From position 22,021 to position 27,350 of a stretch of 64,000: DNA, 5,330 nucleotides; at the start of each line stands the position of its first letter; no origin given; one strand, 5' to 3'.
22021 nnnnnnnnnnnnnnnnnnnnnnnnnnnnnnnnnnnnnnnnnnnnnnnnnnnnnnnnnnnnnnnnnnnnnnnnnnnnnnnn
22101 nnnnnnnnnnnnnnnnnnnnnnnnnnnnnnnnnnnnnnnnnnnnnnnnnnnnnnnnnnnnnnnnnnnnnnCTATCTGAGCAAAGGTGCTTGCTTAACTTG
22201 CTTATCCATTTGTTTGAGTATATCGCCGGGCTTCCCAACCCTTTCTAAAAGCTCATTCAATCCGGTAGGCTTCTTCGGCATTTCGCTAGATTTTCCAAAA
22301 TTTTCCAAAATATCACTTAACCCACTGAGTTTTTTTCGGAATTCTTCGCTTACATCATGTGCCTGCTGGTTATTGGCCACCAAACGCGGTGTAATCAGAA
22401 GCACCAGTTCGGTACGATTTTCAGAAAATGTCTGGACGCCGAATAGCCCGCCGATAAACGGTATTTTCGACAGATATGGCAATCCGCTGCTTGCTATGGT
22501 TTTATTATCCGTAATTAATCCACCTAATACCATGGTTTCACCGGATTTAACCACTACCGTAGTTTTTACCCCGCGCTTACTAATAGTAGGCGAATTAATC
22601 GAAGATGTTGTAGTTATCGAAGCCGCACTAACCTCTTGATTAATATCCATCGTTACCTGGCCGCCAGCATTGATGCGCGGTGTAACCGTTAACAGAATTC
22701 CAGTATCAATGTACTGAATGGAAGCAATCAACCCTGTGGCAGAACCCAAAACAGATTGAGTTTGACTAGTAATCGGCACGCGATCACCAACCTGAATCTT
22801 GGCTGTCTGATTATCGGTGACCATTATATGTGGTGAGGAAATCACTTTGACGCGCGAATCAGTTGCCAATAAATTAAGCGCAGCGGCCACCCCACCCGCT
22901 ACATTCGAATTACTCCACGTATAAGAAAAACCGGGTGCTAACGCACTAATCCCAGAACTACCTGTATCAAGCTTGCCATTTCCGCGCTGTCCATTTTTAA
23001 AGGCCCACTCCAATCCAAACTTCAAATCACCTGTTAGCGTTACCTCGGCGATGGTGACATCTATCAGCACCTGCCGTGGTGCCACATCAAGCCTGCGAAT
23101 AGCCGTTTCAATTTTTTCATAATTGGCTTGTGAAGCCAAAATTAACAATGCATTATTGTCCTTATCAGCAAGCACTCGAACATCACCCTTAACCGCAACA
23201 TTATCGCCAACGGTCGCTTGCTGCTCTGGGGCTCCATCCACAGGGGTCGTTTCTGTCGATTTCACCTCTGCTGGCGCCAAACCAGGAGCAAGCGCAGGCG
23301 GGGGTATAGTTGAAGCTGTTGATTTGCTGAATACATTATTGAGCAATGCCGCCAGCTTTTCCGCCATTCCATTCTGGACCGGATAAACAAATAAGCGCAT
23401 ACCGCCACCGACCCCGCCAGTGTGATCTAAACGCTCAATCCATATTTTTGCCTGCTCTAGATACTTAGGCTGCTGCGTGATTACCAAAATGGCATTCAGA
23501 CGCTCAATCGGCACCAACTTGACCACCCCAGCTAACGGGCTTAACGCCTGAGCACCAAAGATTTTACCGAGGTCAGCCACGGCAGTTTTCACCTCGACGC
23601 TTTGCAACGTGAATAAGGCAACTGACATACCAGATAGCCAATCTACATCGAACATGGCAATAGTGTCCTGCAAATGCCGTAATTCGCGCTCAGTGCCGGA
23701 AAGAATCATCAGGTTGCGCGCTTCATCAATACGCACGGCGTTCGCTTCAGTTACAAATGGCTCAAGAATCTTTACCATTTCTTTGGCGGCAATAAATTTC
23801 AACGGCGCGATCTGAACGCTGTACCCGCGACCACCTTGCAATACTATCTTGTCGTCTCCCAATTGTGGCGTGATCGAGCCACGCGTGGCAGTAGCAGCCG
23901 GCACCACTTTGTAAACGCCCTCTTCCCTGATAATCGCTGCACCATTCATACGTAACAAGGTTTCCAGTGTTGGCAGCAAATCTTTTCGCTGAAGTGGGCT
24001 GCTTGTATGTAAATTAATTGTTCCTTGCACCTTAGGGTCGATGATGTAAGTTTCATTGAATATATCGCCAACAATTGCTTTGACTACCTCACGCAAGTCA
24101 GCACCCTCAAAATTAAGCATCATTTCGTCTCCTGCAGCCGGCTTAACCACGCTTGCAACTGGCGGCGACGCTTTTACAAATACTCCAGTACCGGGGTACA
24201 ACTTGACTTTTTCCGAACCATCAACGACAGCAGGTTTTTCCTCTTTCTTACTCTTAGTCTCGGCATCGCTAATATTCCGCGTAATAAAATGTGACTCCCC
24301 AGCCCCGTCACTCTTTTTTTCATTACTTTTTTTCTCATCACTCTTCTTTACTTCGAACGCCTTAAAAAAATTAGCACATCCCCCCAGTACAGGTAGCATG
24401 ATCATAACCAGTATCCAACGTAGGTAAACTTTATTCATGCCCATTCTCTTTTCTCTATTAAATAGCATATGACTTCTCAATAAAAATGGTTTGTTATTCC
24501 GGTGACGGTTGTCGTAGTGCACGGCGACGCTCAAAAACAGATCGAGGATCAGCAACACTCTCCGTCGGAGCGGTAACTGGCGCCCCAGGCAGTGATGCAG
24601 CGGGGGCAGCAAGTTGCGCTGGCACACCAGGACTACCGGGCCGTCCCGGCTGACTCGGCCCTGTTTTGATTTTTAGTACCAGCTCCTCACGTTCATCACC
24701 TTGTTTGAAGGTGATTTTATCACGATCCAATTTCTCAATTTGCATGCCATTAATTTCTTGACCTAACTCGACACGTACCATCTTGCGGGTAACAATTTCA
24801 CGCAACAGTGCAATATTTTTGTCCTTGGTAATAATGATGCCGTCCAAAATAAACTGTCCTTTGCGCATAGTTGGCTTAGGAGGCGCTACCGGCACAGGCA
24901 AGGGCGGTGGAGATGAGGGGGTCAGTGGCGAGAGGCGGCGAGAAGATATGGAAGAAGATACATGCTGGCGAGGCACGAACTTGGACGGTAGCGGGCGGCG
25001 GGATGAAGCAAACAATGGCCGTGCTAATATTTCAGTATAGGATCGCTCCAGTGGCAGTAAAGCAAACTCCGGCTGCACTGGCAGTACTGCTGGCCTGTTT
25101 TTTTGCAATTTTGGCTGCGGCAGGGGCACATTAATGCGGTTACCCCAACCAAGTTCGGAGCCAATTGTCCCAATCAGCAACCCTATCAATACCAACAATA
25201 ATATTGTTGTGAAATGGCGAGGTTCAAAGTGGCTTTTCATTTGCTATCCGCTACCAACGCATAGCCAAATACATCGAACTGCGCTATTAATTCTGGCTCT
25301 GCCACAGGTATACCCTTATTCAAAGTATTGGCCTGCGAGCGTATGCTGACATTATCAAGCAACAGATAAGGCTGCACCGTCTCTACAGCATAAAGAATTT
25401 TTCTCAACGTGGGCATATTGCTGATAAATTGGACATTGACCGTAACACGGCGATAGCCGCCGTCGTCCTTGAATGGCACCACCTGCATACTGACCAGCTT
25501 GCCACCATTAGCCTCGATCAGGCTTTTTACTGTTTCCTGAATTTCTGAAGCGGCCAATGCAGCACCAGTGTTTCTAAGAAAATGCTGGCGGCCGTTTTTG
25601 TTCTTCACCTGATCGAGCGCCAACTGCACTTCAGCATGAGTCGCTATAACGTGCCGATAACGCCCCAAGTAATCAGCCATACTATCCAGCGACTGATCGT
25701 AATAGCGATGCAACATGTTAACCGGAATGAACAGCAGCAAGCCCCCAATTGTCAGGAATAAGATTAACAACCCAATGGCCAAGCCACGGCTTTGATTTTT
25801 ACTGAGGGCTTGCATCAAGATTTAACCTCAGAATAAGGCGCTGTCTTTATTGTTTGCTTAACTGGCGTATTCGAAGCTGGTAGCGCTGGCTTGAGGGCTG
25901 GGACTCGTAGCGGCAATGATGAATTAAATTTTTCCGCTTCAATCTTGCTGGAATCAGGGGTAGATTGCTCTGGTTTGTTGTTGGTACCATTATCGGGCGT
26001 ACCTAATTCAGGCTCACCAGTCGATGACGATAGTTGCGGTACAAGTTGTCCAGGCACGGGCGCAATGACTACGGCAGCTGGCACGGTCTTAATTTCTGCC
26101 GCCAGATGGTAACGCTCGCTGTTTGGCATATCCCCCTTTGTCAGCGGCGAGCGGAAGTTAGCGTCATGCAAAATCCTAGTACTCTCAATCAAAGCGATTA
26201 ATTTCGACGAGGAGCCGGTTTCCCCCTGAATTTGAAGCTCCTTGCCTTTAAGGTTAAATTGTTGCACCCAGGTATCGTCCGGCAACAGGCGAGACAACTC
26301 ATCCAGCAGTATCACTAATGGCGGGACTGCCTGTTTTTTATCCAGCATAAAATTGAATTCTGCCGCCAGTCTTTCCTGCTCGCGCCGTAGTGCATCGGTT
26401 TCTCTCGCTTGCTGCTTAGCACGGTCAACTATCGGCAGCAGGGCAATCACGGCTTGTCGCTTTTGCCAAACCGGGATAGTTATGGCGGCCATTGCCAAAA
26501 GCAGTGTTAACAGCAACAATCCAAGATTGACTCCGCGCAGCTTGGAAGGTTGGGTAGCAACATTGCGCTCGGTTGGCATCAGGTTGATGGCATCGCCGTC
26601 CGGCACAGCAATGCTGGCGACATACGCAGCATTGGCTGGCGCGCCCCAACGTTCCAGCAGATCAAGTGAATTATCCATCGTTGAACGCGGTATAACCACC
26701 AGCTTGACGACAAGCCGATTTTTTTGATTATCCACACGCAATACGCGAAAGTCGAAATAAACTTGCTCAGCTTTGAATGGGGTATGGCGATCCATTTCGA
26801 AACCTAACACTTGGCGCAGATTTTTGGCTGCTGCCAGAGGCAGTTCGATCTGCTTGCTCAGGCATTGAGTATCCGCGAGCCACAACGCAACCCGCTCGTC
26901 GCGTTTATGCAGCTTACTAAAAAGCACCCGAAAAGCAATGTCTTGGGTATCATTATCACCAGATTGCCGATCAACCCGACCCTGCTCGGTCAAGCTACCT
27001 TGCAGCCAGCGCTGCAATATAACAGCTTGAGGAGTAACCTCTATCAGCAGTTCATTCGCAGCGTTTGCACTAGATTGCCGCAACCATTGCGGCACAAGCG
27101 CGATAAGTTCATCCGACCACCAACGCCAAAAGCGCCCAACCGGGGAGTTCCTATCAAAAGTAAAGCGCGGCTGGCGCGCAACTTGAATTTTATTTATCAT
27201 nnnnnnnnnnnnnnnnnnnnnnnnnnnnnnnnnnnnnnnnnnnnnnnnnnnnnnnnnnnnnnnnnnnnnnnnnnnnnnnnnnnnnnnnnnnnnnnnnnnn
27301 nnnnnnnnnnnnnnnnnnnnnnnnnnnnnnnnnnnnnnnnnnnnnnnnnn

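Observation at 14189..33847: Candidate dedicated S-layer biogenesis system: T2SS, lipoprotein, S-layer protein, accessory protein, foldase, glycan exporter and radical SAM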

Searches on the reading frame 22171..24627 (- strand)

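Call 5: search_protein_families(library=pfam, proteins=[window:22171-24627:-], max_evalue=0.01)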
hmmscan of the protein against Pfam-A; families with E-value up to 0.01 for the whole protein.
window:22171-24627:- (818 aa): 3 families
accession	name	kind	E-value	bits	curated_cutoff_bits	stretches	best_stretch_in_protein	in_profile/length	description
PF00263.26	Secretin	-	5.8e-48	163.1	27.5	1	587-750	2-168/169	Bacterial type II and III secretion system protein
PF03958.22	Secretin_N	-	9.4e-29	99.9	28.2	3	413-519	2-69/69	Bacterial type II/III secretion system short domain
PF21305.2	type_II_gspD_N0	-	9.3e-19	67.5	27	1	171-241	1-71/71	GspD-like, N0 domain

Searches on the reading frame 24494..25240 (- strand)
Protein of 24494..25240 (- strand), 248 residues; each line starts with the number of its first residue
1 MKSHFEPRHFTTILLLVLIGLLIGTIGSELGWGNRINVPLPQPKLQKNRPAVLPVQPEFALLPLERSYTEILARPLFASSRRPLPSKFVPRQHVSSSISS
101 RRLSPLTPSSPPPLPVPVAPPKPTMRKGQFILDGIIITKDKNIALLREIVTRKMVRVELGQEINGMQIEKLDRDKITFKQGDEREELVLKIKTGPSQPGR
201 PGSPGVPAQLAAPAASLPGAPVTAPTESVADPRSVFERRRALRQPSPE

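Call 4: search_protein_families(library=pfam, proteins=[window:24494-25240:-], max_evalue=0.01)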
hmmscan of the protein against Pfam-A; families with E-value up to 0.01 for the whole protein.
window:24494-25240:- (248 aa): 0 families

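Call 6: search_protein_families(library=ncbifam, proteins=[window:24494-25240:-], max_evalue=0.01)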
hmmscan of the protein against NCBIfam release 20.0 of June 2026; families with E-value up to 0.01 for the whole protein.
window:24494-25240:- (248 aa): 3 families
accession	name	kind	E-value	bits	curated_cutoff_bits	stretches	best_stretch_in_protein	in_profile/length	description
NF041470.1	sec_prot_XpsN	equivalog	4.4e-08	33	400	1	15-103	15-99/260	type II secretion system protein XpsN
NF041515.1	GspC_delta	equivalog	3.5e-06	27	150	1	60-212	50-184/311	type II secretion system protein GspC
TIGR01713.1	typeII_sec_gspC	equivalog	0.0061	16.2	101.6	1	129-193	82-148/259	type II secretion system protein GspC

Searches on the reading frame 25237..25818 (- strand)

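Call 4: search_protein_families(library=pfam, proteins=[window:25237-25818:-], max_evalue=0.01)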
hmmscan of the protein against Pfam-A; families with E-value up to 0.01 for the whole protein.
window:25237-25818:- (193 aa): 1 family
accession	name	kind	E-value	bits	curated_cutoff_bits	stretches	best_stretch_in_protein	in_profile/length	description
PF10741.14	T2SSM_b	-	5.1e-21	75.1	21.7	1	77-187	3-111/111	Type II secretion system (T2SS), protein M subtype b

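Call 6: search_protein_families(library=ncbifam, proteins=[window:25237-25818:-], max_evalue=0.01)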
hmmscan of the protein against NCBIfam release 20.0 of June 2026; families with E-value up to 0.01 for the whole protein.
window:25237-25818:- (193 aa): 1 family
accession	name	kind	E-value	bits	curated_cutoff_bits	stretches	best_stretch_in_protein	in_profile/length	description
NF040576.1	T2SS_GspM_XpsM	equivalog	9.5e-36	123.1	60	1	11-187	1-178/180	type II secretion system protein GspM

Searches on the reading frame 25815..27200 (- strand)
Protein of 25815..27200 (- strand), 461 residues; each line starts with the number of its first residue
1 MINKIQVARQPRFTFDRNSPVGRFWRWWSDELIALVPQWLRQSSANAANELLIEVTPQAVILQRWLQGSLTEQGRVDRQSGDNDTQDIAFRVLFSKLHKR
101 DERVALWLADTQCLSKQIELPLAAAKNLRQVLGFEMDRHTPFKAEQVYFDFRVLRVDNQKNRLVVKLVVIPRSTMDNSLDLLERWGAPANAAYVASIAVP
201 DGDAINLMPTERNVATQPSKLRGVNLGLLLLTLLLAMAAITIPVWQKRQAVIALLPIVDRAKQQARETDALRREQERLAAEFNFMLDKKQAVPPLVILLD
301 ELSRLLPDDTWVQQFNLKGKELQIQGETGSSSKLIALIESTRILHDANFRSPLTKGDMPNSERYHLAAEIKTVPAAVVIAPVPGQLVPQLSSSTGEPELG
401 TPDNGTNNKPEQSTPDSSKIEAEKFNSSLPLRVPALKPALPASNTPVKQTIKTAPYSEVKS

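Call 4: search_protein_families(library=pfam, proteins=[window:25815-27200:-], max_evalue=0.01)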
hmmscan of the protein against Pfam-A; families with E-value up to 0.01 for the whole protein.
window:25815-27200:- (461 aa): 3 families
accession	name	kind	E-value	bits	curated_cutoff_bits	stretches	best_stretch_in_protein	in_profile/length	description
PF05137.18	PilN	-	1.5e-10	41.4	22.8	1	298-368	2-76/78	Fimbrial assembly protein (PilN)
PF11104.14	PilM_2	-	1.8e-06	27.6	27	1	67-196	28-159/340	Type IV pilus assembly protein PilM;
PF05134.19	T2SSL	-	0.0016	18.3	25.5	1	102-219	47-159/231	Type II secretion system (T2SS), protein L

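Call 6: search_protein_families(library=ncbifam, proteins=[window:25815-27200:-], max_evalue=0.01)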
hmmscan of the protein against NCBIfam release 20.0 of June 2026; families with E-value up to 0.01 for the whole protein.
window:25815-27200:- (461 aa): 2 families
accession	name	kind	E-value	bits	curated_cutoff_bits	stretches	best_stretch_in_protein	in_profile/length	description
NF045709.1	Amuc_1101_fam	equivalog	7.1e-06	25.1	650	1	88-196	56-162/608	Amuc_1101 family PilM-like pilus complex protein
TIGR01175.1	pilM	subfamily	0.00012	21.2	133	1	90-198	57-168/348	type IV pilus assembly protein PilM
